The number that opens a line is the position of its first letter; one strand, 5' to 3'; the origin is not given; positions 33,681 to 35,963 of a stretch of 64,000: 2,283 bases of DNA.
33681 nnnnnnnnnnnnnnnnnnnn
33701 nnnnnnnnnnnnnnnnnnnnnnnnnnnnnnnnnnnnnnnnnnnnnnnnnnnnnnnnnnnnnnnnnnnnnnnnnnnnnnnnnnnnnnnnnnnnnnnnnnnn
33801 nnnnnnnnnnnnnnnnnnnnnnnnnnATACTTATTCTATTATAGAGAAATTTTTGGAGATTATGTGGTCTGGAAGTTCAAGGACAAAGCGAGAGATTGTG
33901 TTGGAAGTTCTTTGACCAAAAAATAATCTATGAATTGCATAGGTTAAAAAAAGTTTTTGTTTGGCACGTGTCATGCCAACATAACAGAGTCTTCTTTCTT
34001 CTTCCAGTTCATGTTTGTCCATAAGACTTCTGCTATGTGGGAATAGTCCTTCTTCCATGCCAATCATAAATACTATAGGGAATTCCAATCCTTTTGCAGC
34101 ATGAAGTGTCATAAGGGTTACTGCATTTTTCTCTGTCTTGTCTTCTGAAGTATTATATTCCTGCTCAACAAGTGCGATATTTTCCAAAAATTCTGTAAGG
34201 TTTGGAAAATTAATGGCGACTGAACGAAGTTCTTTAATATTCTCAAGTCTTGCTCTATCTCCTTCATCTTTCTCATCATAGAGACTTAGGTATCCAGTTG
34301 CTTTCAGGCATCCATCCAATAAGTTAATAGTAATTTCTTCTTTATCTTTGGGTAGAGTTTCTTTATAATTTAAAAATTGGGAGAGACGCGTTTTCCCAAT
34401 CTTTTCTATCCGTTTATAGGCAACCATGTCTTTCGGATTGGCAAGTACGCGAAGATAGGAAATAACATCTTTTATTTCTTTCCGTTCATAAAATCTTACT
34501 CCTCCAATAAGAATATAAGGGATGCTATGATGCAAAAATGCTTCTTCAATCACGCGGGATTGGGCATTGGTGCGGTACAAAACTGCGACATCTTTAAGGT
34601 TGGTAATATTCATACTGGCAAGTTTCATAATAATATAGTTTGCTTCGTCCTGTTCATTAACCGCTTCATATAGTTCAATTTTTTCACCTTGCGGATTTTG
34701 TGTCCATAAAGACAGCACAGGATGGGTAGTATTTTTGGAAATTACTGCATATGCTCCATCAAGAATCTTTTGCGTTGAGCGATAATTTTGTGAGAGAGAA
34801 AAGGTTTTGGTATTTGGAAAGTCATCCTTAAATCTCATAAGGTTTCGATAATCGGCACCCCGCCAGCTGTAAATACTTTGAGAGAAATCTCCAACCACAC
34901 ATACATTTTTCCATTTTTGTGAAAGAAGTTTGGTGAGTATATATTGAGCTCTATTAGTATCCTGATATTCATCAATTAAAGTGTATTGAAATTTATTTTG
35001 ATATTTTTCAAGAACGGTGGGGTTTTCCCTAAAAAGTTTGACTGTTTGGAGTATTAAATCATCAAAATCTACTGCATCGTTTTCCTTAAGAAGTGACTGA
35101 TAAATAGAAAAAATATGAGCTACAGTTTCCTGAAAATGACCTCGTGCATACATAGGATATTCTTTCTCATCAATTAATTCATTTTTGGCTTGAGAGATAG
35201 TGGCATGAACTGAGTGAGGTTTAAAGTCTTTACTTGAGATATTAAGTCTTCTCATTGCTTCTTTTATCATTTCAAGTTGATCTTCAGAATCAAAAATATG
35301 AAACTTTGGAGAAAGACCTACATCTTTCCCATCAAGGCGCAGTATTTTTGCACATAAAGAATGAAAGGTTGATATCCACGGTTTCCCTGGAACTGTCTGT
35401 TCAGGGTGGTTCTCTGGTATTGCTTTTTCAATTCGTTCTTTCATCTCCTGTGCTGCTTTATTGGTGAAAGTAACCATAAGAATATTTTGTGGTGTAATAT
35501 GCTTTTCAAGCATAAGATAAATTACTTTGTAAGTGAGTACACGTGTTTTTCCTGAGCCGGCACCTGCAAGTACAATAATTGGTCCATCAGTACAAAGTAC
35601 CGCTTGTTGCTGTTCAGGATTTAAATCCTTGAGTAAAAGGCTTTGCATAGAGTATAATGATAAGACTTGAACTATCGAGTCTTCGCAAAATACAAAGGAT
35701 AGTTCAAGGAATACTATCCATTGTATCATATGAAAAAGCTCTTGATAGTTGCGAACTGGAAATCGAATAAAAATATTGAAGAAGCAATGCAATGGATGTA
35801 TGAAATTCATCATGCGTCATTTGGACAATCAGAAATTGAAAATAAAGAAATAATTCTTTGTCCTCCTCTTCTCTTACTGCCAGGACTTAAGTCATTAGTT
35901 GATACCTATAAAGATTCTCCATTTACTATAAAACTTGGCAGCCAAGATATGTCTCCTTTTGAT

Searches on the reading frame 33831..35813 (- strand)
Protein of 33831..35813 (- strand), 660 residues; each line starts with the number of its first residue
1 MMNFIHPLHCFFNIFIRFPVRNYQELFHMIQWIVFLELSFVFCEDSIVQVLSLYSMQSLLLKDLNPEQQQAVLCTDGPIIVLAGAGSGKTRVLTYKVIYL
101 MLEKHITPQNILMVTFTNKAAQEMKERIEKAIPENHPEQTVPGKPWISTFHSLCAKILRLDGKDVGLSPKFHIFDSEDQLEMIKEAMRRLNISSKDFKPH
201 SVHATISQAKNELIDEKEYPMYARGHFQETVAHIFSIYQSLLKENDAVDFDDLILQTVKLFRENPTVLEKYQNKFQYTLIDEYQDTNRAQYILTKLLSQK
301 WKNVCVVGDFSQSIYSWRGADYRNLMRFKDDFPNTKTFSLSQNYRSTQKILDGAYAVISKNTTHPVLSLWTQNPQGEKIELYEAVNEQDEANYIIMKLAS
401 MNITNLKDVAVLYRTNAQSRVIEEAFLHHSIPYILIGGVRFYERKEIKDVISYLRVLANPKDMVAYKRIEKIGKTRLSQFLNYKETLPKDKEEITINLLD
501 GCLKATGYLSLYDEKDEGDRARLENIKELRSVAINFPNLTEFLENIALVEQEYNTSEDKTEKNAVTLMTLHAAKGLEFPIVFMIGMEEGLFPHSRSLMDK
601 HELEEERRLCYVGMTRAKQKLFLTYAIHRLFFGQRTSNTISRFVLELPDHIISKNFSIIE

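Call 39: search_protein_families(library=pfam, proteins=[window:33831-35813:-], max_evalue=0.001)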
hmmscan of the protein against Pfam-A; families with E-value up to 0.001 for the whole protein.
window:33831-35813:- (660 aa): 7 families
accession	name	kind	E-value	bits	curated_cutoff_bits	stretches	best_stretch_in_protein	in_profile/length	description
PF00580.27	UvrD-helicase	-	2.2e-92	310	23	1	64-333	1-271/271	UvrD/REP helicase N-terminal domain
PF13361.12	UvrD_C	-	3.8e-67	227.6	25.6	2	339-475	2-140/350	UvrD-like helicase C-terminal domain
PF13245.12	AAA_19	-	1.3e-21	77.6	25.1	1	68-316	1-132/134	AAA domain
PF13538.12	UvrD_C_2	-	2e-10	40.8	27.4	1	565-623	2-51/52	UvrD-like helicase C-terminal domain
PF13604.12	AAA_30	-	2e-06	28.1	27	1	64-129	2-67/191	AAA domain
PF01443.25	Viral_helicase1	-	3.4e-06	27.5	21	0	549-622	165-225/228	Viral superfamily 1 RNA helicase core domain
PF13173.12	AAA_14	-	0.00085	19.8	27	0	237-306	22-95/129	AAA domain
